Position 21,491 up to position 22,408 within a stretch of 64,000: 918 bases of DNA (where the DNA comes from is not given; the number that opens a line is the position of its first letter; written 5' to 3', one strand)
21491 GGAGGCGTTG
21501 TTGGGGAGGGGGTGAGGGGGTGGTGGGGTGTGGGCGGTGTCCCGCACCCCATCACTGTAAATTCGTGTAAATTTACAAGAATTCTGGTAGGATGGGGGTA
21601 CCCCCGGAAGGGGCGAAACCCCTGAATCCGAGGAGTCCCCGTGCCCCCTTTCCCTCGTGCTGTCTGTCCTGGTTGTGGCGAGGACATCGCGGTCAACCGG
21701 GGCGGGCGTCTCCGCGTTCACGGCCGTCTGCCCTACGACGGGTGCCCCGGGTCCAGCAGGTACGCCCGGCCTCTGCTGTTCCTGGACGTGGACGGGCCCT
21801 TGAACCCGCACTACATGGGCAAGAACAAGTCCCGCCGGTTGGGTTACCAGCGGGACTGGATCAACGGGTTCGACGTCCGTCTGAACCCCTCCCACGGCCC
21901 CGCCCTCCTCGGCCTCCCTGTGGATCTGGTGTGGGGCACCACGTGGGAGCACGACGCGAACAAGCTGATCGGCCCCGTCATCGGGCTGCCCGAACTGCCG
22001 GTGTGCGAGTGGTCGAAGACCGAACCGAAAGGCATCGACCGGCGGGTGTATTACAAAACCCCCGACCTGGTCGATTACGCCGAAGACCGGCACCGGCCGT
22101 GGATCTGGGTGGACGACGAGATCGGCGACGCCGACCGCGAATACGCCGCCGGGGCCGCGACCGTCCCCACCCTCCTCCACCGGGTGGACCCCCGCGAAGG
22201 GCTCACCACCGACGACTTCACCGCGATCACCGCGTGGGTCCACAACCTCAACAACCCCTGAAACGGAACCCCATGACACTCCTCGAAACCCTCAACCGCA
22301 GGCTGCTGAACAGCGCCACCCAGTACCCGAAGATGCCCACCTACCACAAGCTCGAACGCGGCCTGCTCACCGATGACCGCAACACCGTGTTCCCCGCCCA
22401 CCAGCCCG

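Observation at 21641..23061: HAD phosphatase plus RNA ligase operon behind a duplicated palindromic control element; part of a dispersed RNA-repair toolkit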

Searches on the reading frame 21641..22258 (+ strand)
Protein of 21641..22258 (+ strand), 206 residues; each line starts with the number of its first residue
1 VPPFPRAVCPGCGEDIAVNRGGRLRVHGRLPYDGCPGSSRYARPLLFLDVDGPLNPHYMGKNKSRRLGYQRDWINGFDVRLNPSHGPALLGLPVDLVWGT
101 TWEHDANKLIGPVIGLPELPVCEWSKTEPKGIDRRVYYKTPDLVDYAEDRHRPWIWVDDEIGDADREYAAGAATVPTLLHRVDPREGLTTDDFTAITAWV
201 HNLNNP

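Call 5: search_protein_families(library=pfam, proteins=[window:21641-22258:+], max_evalue=0.1)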
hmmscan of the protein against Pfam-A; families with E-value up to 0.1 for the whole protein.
window:21641-22258:+ (206 aa): 2 families
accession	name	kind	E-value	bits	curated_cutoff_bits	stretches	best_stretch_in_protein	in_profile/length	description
PF18143.6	HAD_SAK_2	-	1.3e-05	26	27.5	1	45-192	1-138/139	HAD domain in Swiss Army Knife RNA repair proteins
PF24441.1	DUF7560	-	0.053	13.7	27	0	8-23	7-22/44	Family of unknown function (DUF7560)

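Call 6: search_protein_families(library=phrogs, proteins=[window:21641-22258:+], max_evalue=0.01)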
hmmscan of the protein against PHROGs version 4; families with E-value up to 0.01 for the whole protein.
window:21641-22258:+ (206 aa): 0 families

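Call 10: search_dna_similar(query=window:21641-22258:+, collection=phages, mode=protein, max_rows=30)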
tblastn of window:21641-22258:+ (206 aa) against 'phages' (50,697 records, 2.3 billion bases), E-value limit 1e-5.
Records with a match: 7; places in all: 7; records where one place covers at least 80% of the query: 0.
Best place of each record, by identity: <60% 7.
By first word of the organism name: Streptomyces 7.
By host as written in the record: Streptomyces lividans JI 1326 4; Streptomyces scabiei RL-34 2; Streptomyces griseofuscus ATCC 23916 1.
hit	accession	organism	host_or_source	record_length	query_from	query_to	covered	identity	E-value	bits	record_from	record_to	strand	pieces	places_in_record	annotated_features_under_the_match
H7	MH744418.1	Streptomyces phage JustBecause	Streptomyces lividans JI 1326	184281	43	205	79%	45.7%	1e-29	120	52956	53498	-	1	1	71: hypothetical protein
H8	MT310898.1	Streptomyces phage Kela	Streptomyces scabiei RL-34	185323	43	205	79%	45.7%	1e-29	120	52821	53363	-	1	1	72: hypothetical protein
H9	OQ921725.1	Streptomyces phage Frankenweenie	Streptomyces scabiei RL-34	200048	42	203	79%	42.1%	2e-27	114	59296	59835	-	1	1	83: hypothetical protein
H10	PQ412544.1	Streptomyces phage Quantum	Streptomyces lividans JI 1326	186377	38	193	76%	41.8%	6e-26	109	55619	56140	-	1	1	75: hypothetical protein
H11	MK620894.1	Streptomyces phage Kradal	Streptomyces griseofuscus ATCC 23916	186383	38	193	76%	41.8%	6e-26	109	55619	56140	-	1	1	76: hypothetical protein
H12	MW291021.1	Streptomyces phage EhyElimayoE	Streptomyces lividans JI 1326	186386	38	193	76%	41.8%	6e-26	109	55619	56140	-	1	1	76: hypothetical protein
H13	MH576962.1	Streptomyces phage Satis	Streptomyces lividans JI 1326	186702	38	193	76%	41.8%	6e-26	109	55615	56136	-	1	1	76: hypothetical protein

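Call 21: search_solved_structures(query=window:21641-22258:+, max_evalue=10, show_alignments=2)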
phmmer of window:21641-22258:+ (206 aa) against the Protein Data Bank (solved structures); distinct sequences matched with E-value up to 10: 0.

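Call 36: find_homologous_proteins(query=window:21641-22258:+, max_evalue=0.001)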
Query window:21641-22258:+ (206 aa): 2519 proteins with E <= 0.001 among 2784 candidates; the best 120 are listed.
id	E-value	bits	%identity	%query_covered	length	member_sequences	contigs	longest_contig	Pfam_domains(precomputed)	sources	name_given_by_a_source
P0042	2.4e-107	376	76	100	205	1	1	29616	PF18143.7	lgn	-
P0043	5.6e-103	362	99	74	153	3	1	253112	-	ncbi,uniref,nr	ncbi:hypothetical protein [Nocardiopsis sp. FR26]|uniref:hypothetical protein n=1 Tax=Nocardiopsis s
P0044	4.1e-84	300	88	71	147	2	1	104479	-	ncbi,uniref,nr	ncbi:hypothetical protein Q8791_23010 [Nocardiopsis sp. CT-R113]|uniref:Uncharacterized protein n=1 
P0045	1.9e-76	275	79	71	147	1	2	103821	-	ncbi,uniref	ncbi:hypothetical protein ACWFMI_24935 [Nocardiopsis terrae]|uniref:hypothetical protein n=1 Tax=Str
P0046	7.1e-50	188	57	78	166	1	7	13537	PF18143.7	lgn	-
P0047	2.9e-47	179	56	78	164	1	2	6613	-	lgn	-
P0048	6.1e-47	178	56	79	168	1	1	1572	-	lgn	-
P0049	3.1e-46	176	57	77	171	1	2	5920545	PF18143.7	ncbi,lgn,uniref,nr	ncbi:hypothetical protein F4561_002078 [Lipingzhangella halophila]|uniref:Secreted protein n=1 Tax=L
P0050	1.3e-45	174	52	79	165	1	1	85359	-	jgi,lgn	-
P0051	2.5e-44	170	55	78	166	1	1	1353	-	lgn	-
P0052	7.1e-44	168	52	79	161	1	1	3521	PF18143.7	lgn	-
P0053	8.0e-44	168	55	74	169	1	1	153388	PF18143.7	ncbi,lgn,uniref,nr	ncbi:hypothetical protein CLV63_119127 [Murinocardiopsis flavida]|uniref:Secreted protein n=1 Tax=Mu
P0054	6.5e-43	165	54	78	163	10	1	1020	PF18143.7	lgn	-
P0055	1.6e-42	164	49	79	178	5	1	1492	-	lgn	-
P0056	2.2e-42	163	49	79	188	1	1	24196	PF18143.7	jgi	jgi:hypothetical protein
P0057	7.5e-42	162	53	78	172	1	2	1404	PF18143.7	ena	-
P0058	1.9e-41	160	53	78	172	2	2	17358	PF18143.7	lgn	-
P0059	3.2e-41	160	54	77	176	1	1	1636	PF18143.7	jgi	jgi:hypothetical protein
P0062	3.3e-40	156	52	79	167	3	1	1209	PF18143.7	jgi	jgi:hypothetical protein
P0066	2.0e-39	154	51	79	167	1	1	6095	PF18143.7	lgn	-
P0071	2.1e-38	150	50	79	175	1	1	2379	PF18143.7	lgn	-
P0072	3.4e-38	150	50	81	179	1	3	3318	PF18143.7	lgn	-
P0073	4.4e-38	149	51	78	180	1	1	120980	-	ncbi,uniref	ncbi:hypothetical protein [Streptomyces synnematoformans]|uniref:Secreted protein n=1 Tax=Streptomyc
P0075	7.2e-38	149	51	77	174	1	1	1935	PF18143.7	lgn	-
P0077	1.1e-37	148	51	77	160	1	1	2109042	PF18143.7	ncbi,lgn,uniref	ncbi:HAD domain-containing protein [Nocardia sp. NPDC050712]|uniref:HAD domain-containing protein n=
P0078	1.8e-37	147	49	79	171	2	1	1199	PF18143.7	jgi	-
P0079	2.0e-37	147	52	73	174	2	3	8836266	PF18143.7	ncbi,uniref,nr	ncbi:HAD domain-containing protein [Planobispora longispora]|uniref:Secreted protein n=1 Tax=Planobi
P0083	4.3e-37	146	45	80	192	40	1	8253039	PF18143.7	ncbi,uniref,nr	ncbi:hypothetical protein HEK616_47740 [Streptomyces nigrescens]|uniref:Secreted protein n=1 Tax=Str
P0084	4.9e-37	146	49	81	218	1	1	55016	PF18143.7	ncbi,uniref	ncbi:hypothetical protein GCM10010466_51610 [Planomonospora alba]|uniref:Secreted protein n=1 Tax=Pl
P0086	1.3e-36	144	48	79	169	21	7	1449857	PF18143.7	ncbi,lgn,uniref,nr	ncbi:hypothetical protein YWIDRAFT_05297 [Streptomyces sp. SceaMP-e96]|uniref:HAD domain-containing 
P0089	1.6e-36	144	46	79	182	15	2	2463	PF18143.7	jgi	jgi:hypothetical protein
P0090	1.7e-36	144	48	79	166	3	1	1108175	PF18143.7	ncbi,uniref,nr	ncbi:HAD domain-containing protein [Nocardia sp. XZ_19_385]|uniref:HAD domain-containing protein n=1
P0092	2.2e-36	144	48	83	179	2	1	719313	PF18143.7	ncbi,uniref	ncbi:HAD domain-containing protein [Nocardia lijiangensis]|uniref:HAD domain-containing protein n=1 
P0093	2.8e-36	143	46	79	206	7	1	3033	PF18143.7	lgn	-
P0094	2.8e-36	143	51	77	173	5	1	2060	PF18143.7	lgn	-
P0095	2.9e-36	143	50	79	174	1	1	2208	PF18143.7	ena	-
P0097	4.0e-36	143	48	78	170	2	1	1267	PF18143.7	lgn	-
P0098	4.5e-36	143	48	78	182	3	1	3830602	PF18143.7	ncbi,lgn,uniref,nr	ncbi:HAD domain-containing protein [Streptomyces noursei]|uniref:Secreted protein n=1 Tax=Streptomyc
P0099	5.6e-36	142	45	79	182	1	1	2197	PF18143.7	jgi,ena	-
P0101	5.8e-36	142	47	79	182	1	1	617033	PF18143.7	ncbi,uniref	ncbi:hypothetical protein [Streptomyces sp. NPDC014006]|uniref:hypothetical protein n=1 Tax=Streptom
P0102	7.0e-36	142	46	77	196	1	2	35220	PF18143.7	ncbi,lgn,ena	-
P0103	7.0e-36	142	46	79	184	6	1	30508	PF18143.7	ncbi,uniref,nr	ncbi:hypothetical protein [Streptomyces sp. CBMA123]|uniref:hypothetical protein n=1 Tax=Streptomyce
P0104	7.2e-36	142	46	77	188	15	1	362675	PF18143.7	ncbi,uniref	ncbi:HAD domain-containing protein [Streptomyces sp. CA-252508]|uniref:HAD domain-containing protein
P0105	7.2e-36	142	47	80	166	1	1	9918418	PF18143.7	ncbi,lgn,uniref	ncbi:HAD domain-containing protein [Kribbella sp. NBC_01505]|uniref:HAD domain-containing protein n=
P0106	7.9e-36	142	47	79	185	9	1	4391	PF18143.7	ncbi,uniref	ncbi:hypothetical protein ACFV4F_42555 [Kitasatospora sp. NPDC059722]|uniref:hypothetical protein n=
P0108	8.9e-36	142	49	78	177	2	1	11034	PF18143.7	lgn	-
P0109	9.2e-36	142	45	78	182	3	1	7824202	PF18143.7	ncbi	ncbi:hypothetical protein [Kitasatospora camelliae]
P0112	1.0e-35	142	44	78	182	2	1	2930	PF18143.7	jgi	jgi:hypothetical protein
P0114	1.1e-35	141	45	79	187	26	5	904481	PF18143.7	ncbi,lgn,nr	ncbi:hypothetical protein EES42_26420 [Streptomyces sp. ADI95-17]|nr:hypothetical protein EES42_2642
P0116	1.2e-35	141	47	78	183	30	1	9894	PF18143.7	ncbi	ncbi:hypothetical protein ACWEQ8_38440 [Streptomyces noursei]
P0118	1.5e-35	141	46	79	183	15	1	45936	PF18143.7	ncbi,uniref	ncbi:HAD domain-containing protein [Kitasatospora aureofaciens]|uniref:HAD domain-containing protein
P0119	1.6e-35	141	50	77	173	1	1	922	PF18143.7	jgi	jgi:hypothetical protein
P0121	2.1e-35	141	43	80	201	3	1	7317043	PF18143.7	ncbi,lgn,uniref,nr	ncbi:hypothetical protein OHT61_24860 [Streptomyces sp. NBC_00178]|uniref:hypothetical protein n=1 T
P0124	2.6e-35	140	48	77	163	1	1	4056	PF18143.7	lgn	-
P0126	2.6e-35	140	50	79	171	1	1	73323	PF18143.7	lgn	-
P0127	2.6e-35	140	50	77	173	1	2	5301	PF18143.7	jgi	jgi:hypothetical protein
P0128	2.7e-35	140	45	79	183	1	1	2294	PF18143.7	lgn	-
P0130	3.1e-35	140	46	77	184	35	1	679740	PF18143.7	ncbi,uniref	ncbi:HAD domain-containing protein [Kitasatospora purpeofusca]|uniref:hypothetical protein n=1 Tax=K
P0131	3.3e-35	140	45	80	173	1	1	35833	PF18143.7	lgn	-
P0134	3.7e-35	140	49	79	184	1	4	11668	PF18143.7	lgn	-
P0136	4.1e-35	140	49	77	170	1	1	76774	PF18143.7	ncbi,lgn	ncbi:HAD domain-containing protein [Streptomyces sp. NPDC003042]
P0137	4.3e-35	139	48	77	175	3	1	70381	PF18143.7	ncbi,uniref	ncbi:hypothetical protein [Streptomyces sp. NPDC059639]|uniref:hypothetical protein n=1 Tax=Streptom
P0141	4.6e-35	139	51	76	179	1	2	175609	PF18143.7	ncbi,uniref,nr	ncbi:HAD domain-containing protein [Planobispora siamensis]|uniref:Secreted protein n=1 Tax=Planobis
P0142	5.0e-35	139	46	74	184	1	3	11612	PF18143.7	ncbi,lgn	-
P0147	5.4e-35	139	48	79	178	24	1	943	PF18143.7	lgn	-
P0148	5.4e-35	139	46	83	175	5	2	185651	PF18143.7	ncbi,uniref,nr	ncbi:HAD domain-containing protein [Planotetraspora silvatica]|uniref:HAD domain-containing protein 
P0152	6.6e-35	139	47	85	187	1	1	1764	PF18143.7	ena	-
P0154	7.9e-35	139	45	77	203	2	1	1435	PF18143.7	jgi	jgi:hypothetical protein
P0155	8.8e-35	138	42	79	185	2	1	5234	PF18143.7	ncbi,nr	ncbi:MAG: hypothetical protein HOW97_26445 [Catenulispora sp.]|nr:hypothetical protein [Catenulispor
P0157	9.3e-35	138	48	78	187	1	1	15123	PF18143.7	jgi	jgi:hypothetical protein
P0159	9.8e-35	138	45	78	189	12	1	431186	PF18143.7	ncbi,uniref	ncbi:hypothetical protein ACFYXC_20165 [Streptomyces sp. NPDC002701]|uniref:hypothetical protein n=1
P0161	1.0e-34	138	46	79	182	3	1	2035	PF18143.7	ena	-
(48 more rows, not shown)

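Call 37: find_encoding_contigs(protein=P0042, flank=10000, max_places=2)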
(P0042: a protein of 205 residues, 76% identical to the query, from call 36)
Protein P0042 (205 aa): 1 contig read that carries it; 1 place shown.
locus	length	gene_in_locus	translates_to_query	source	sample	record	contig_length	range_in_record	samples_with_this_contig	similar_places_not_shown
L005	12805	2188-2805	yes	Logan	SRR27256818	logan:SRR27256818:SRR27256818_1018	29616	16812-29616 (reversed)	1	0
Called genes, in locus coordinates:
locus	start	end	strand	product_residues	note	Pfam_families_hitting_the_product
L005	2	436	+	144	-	?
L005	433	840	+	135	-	-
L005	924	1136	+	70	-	-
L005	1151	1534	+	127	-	-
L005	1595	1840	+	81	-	-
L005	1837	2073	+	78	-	-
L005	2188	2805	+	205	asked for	PF18143:HAD_SAK_2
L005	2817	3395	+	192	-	-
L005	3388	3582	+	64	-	-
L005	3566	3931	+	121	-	-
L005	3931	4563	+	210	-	-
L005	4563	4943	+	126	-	-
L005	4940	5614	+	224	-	-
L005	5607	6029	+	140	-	-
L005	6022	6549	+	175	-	-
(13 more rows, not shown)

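Call 38: find_encoding_contigs(protein=P0083, flank=6000, max_places=2)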
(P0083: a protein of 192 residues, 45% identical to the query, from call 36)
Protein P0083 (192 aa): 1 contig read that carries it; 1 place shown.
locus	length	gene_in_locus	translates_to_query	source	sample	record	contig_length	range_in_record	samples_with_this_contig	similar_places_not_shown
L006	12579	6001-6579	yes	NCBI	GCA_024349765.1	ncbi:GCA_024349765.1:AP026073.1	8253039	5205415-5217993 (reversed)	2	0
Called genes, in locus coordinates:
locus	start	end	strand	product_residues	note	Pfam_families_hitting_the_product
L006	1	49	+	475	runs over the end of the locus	PF00324:AA_permease, PF13520:AA_permease_2, PF13906:AA_permease_C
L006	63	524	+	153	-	PF13404:HTH_AsnC-type, PF13412:HTH_24, PF01037:AsnC_trans_reg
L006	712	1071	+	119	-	-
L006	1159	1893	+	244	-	PF19136:DUF5819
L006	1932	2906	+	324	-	PF05090:HTTM (faint)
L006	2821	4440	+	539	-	PF00144:Beta-lactamase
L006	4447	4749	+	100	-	-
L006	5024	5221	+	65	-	PF12844:HTH_19 (weak), PF13560:HTH_31, PF01381:HTH_3, PF13443:HTH_26 (weak)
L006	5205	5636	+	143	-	-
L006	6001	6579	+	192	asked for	PF18143:HAD_SAK_2 (weak)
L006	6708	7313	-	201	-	-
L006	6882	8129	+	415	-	PF01979:Amidohydro_1 (weak), PF07969:Amidohydro_3 (weak)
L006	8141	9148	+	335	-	PF00296:Bac_luciferase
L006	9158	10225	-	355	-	PF21948:LplA-B_cat, PF03099:BPL_LplA_LipB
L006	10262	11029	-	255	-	PF02146:SIR2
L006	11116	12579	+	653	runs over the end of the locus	PF01019:G_glu_transpept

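Call 56: search_solved_structures(query=A3, max_evalue=10, show_alignments=2)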
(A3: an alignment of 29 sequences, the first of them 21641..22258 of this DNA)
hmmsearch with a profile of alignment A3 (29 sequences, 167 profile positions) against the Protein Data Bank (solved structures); distinct sequences matched with E-value up to 10: 1.
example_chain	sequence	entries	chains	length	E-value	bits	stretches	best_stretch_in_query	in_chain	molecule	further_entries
4v8m_A0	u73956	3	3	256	0.27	14.3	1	22-123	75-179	40S RIBOSOMAL PROTEIN S3A, PUTATIVE | 40S ribosomal protein S3a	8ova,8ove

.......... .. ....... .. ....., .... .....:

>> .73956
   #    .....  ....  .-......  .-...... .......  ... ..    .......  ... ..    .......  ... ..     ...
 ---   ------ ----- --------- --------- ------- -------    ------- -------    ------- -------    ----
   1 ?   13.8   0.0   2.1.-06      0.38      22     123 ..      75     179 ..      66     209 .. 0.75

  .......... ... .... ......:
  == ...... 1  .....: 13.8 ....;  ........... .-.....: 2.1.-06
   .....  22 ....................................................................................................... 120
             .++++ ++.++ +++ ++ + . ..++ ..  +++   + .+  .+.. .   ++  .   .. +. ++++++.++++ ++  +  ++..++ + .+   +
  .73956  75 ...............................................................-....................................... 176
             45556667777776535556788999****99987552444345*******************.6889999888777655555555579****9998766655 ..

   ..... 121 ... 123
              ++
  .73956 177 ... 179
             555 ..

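Call 60: search_protein_families(library=ncbifam, proteins=[window:21641-22258:+], max_evalue=0.1)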
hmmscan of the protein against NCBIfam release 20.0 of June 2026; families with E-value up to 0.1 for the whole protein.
window:21641-22258:+ (206 aa): 0 families

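Call 64: predict_structure(alignment_id=A4)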
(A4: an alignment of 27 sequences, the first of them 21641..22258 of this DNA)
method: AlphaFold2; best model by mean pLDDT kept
length: 206 residues; sequences in the alignment: 27
mean_pLDDT: 88.9   pTM: 0.81
mean pLDDT of the five models: 88.9, 88.0, 87.5, 87.5, 86.9
residues with pLDDT >= 90: 154; 70-90: 16; 50-70: 30; < 50: 6
segments of 3 or more residues with pLDDT < 50: none
pLDDT, mean of each block of 10 residues (from residue 1): 54 65 54 69 95 96 96 96 98 98 98 98 89 94 95 97 98 96 97 98 85
secondary structure, 60 per line:
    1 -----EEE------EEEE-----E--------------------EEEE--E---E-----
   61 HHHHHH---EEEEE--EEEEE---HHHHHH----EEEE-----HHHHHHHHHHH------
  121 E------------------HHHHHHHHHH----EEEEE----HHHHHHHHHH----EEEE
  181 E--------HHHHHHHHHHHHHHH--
elements in order: E6-8 E15-18 E45-48 H61-66 E70-74 E77-81 H85-90 E95-98 H104-114 H140-149 E154-158 H163-172 E177-181 H190-204

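Call 66: fold_search(model_id=the predicted structure, library=pdb)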
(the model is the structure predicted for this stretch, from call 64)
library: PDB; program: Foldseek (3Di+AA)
matches with E <= 10: 974; with E <= 0.001: 0
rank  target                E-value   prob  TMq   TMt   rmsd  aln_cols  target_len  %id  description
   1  3n07_D                5.9e-03  0.89  0.35  0.39   6.8       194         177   12  Structure of putative 3-deoxy-D-manno-octulosonate 8-phosphate phosphatase from Vibrio cholerae (released 2010-08-04)
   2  4nav_A                6.3e-03  0.98  0.42  0.46   5.7       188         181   13  Crystal structure of hypothetical protein XCC2798 from Xanthomonas campestris, Target EFI-508608 (released 2013-11-06)
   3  4nav_B                9.1e-03  0.97  0.41  0.46   5.7       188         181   13  Crystal structure of hypothetical protein XCC2798 from Xanthomonas campestris, Target EFI-508608 (released 2013-11-06)
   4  3hyc_D                1.0e-02  0.91  0.38  0.42   6.2       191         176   12  Crystal structure of E. coli phosphatase YrbI, with Mg, tetragonal form (released 2009-09-01)
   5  3n07_B                1.0e-02  0.80  0.34  0.37   6.7       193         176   12  Structure of putative 3-deoxy-D-manno-octulosonate 8-phosphate phosphatase from Vibrio cholerae (released 2010-08-04)
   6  3hyc_B                1.1e-02  0.93  0.39  0.44   5.9       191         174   13  Crystal structure of E. coli phosphatase YrbI, with Mg, tetragonal form (released 2009-09-01)
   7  2r8x_H                1.3e-02  0.93  0.39  0.42   6.1       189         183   14  Crystal structure of YrbI phosphatase from Escherichia coli (released 2008-09-23)
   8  2r8x_F                1.3e-02  0.89  0.37  0.42   7.0       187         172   14  Crystal structure of YrbI phosphatase from Escherichia coli (released 2008-09-23)
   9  2r8e_E                1.3e-02  0.89  0.37  0.41   6.4       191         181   14  Crystal structure of YrbI from Escherichia coli in complex with Mg (released 2008-09-23)
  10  2r8z_E                1.5e-02  0.85  0.37  0.41   6.4       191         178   13  Crystal structure of YrbI phosphatase from Escherichia coli in complex with a phosphate and a calcium ion (released 2008-09-23)
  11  3mn1_A                1.6e-02  0.90  0.38  0.41   7.0       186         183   12  Crystal structure of probable yrbi family phosphatase from pseudomonas syringae pv.phaseolica 1448a (released 2010-04-28)
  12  2p9j_B                1.7e-02  0.82  0.37  0.44   5.5       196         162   11  Crystal structure of AQ2171 from Aquifex aeolicus (released 2007-05-29)
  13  3skx                  1.7e-02  0.75  0.33  0.27   9.2       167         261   17  Crystal structure of the ATP binding domain of Archaeoglobus fulgidus COPB (released 2012-06-20)
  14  3mn1_D                1.8e-02  0.84  0.36  0.40   7.2       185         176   11  Crystal structure of probable yrbi family phosphatase from pseudomonas syringae pv.phaseolica 1448a (released 2010-04-28)
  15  3ij5_C                1.8e-02  0.84  0.37  0.41   6.3       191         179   12  1.95 Angstrom Resolution Crystal Structure of 3-deoxy-D-manno-octulosonate 8-phosphate phosphatase from Yersinia pesti (released 2009-08-11)
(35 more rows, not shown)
